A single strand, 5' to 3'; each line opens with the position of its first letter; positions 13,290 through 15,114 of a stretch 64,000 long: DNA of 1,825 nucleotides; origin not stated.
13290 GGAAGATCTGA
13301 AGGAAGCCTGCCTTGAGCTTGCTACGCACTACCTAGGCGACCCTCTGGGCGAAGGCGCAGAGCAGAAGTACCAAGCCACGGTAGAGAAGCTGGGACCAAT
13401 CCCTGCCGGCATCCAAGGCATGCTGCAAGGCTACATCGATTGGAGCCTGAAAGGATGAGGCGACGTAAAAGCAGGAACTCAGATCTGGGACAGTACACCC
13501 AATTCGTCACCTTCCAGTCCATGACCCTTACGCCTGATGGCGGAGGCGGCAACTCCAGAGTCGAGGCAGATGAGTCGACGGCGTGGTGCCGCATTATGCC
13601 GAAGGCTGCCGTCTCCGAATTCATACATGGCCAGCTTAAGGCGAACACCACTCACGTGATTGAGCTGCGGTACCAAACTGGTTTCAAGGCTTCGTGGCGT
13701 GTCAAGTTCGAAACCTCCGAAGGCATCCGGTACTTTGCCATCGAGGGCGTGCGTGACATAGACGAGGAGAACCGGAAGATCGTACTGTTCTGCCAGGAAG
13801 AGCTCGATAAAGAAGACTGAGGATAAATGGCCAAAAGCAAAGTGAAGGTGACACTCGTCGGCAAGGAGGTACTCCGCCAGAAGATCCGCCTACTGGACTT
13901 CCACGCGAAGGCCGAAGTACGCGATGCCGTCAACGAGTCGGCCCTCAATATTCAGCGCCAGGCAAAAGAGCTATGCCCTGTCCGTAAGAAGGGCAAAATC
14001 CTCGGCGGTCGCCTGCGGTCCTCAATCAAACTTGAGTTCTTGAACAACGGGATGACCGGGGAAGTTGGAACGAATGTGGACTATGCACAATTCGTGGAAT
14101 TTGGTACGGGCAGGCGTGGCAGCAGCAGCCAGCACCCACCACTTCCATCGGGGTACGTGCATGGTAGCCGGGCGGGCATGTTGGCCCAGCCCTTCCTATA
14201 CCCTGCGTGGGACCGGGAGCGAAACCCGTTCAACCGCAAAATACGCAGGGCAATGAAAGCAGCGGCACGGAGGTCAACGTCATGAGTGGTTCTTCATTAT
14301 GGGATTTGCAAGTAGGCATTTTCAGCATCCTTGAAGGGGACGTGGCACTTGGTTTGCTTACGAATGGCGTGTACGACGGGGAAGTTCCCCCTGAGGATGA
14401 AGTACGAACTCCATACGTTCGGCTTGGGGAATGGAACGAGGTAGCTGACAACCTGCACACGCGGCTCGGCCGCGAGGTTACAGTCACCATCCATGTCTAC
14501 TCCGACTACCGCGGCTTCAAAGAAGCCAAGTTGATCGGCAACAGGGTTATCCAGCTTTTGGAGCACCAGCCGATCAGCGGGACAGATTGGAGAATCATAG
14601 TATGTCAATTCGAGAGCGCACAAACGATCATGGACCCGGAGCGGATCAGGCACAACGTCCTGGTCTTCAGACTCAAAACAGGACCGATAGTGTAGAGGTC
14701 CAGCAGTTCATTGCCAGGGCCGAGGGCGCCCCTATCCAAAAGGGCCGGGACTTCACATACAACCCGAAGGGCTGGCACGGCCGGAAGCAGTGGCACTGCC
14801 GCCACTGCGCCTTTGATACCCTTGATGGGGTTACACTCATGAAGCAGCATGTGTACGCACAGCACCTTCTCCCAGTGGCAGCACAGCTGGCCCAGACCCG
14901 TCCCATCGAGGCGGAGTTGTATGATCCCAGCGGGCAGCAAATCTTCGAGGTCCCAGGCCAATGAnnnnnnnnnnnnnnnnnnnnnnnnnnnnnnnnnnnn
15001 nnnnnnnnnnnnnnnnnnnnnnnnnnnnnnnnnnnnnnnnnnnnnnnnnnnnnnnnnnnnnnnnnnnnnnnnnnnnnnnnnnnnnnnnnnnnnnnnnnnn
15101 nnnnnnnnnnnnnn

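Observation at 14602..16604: Tandem-GT2 glycosyltransferase with an N-terminal zinc finger embedded in the tail operon, preceded by a small ORF carrying a paralogous zinc finger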

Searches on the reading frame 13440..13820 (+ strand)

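Call 3: search_protein_families(library=pfam, proteins=[window:13440-13820:+], max_evalue=0.1)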
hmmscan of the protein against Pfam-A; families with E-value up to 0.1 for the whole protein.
window:13440-13820:+ (126 aa): 1 family
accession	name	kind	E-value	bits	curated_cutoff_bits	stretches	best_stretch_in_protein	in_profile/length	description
PF05521.18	Phage_HCP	-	2.4e-14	54.2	25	1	17-121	4-106/106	Phage head completion protein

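Call 4: search_protein_families(library=phrogs, proteins=[window:13440-13820:+], max_evalue=0.01)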
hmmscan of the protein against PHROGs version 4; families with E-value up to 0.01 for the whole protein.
window:13440-13820:+ (126 aa): 1 family
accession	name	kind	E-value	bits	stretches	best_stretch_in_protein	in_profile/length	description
phrog_25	-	connector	1.3e-14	55.8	1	15-121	37-139/286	head closure Hc1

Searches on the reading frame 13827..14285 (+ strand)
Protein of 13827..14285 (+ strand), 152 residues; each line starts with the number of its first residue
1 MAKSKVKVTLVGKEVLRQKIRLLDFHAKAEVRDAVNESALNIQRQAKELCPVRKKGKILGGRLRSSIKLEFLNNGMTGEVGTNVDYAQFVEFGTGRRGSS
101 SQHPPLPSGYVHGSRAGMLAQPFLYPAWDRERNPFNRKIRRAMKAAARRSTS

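Call 3: search_protein_families(library=pfam, proteins=[window:13827-14285:+], max_evalue=0.1)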
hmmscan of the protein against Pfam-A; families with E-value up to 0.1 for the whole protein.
window:13827-14285:+ (152 aa): 1 family
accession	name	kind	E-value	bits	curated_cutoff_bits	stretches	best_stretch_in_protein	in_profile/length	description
PF04883.17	HK97-gp10_like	-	1.5e-11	45.5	21.4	1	21-93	9-78/78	Bacteriophage HK97-gp10, putative tail-component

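Call 4: search_protein_families(library=phrogs, proteins=[window:13827-14285:+], max_evalue=0.01)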
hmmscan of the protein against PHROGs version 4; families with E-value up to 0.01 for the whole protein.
window:13827-14285:+ (152 aa): 4 families
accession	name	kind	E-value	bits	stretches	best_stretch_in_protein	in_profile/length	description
phrog_5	-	connector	5.3e-23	83.1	1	1-148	86-210/239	tail completion or Neck1 protein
phrog_1929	-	connector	0.0005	21.4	1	19-96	15-87/109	head-tail connector protein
phrog_26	-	connector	0.00056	20.4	1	53-150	147-233/321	tail completion or Neck1 protein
phrog_2325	-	tail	0.0018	19.3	1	14-101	14-102/132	minor tail protein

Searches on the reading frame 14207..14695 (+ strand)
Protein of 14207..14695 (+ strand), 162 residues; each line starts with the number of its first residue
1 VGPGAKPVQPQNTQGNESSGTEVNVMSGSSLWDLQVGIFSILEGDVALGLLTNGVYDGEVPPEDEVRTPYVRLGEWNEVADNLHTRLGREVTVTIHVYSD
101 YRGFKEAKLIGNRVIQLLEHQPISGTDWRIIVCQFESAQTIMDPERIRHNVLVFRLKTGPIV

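Call 3: search_protein_families(library=pfam, proteins=[window:14207-14695:+], max_evalue=0.1)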
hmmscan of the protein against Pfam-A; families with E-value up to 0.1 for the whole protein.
window:14207-14695:+ (162 aa): 1 family
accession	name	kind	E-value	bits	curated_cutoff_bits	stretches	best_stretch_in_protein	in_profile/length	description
PF11367.14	Tail_completion_gp17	-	1.3e-15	58.1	24.5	1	38-156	3-121/124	Tail completion protein gp17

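Call 4: search_protein_families(library=phrogs, proteins=[window:14207-14695:+], max_evalue=0.01)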
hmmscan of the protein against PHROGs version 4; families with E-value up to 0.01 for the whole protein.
window:14207-14695:+ (162 aa): 1 family
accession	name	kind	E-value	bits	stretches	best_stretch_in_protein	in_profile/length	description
phrog_176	-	connector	1.5e-19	71.3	1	29-158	4-130/131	tail terminator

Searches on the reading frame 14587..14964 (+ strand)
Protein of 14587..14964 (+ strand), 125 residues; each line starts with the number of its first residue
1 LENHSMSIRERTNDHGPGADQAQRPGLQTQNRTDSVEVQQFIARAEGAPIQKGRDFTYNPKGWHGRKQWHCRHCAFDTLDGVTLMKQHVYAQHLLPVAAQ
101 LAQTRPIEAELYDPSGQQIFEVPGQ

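Call 3: search_protein_families(library=pfam, proteins=[window:14587-14964:+], max_evalue=0.1)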
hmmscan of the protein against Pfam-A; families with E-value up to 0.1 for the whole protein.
window:14587-14964:+ (125 aa): 0 families

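Call 4: search_protein_families(library=phrogs, proteins=[window:14587-14964:+], max_evalue=0.01)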
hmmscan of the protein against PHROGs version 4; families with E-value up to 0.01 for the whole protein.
window:14587-14964:+ (125 aa): 0 families

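Call 6: search_protein_families(library=ncbifam, proteins=[window:14587-14964:+], max_evalue=0.1)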
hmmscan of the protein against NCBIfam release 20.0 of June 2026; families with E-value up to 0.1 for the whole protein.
window:14587-14964:+ (125 aa): 0 families

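Call 91: search_protein_representatives(protein=window:14602-14961:+)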
Query: 120 residues. Proteins with E-value up to 0.001 (for the whole library): 24; up to 1e-10: 1; up to 1e-30: 0. The best 24 are listed.
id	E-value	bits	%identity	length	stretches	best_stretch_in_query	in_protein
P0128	4.2e-12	62.6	83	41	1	80-120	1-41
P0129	4.2e-08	49.7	44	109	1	34-89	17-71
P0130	1.9e-07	47.6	42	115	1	54-118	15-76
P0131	3.1e-07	46.9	40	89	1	52-114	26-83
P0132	9.3e-07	45.4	46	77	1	49-111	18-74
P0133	1.7e-06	44.5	40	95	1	39-93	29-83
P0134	4.0e-06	43.3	43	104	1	50-118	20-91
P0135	7.4e-06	42.5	40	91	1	48-115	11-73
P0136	8.3e-06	42.3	38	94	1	51-117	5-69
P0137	2.0e-05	41.1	43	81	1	49-92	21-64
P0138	2.6e-05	40.7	29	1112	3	25-79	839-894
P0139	3.4e-05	40.3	33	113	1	15-90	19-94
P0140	5.0e-05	39.8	49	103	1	53-93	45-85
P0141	9.0e-05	39.0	32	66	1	45-97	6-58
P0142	1.4e-04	38.4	35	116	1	6-99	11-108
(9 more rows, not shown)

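Call 96: search_solved_structures(query=A2, max_evalue=1)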
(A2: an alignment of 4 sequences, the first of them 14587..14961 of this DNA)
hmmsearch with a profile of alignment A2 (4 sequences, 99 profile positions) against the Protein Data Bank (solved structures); distinct sequences matched with E-value up to 1: 6.
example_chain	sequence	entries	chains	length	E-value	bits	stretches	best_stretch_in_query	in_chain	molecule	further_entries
2rsh_A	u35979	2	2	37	0.045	16.8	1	30-56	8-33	Zinc finger protein ZFAT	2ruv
5znf_A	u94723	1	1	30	0.063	16.3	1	31-56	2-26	ZINC FINGER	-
1klr_A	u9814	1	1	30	0.082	16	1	31-56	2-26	ZINC FINGER Y-CHROMOSOMAL PROTEIN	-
5k5h_A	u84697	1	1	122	0.24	14.5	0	30-52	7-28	Transcriptional repressor CTCF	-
9lc0_A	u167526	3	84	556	0.69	13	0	14-48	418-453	60 kDa protein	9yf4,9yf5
5kkq_A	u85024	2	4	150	0.79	12.8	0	27-52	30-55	Transcriptional repressor CTCF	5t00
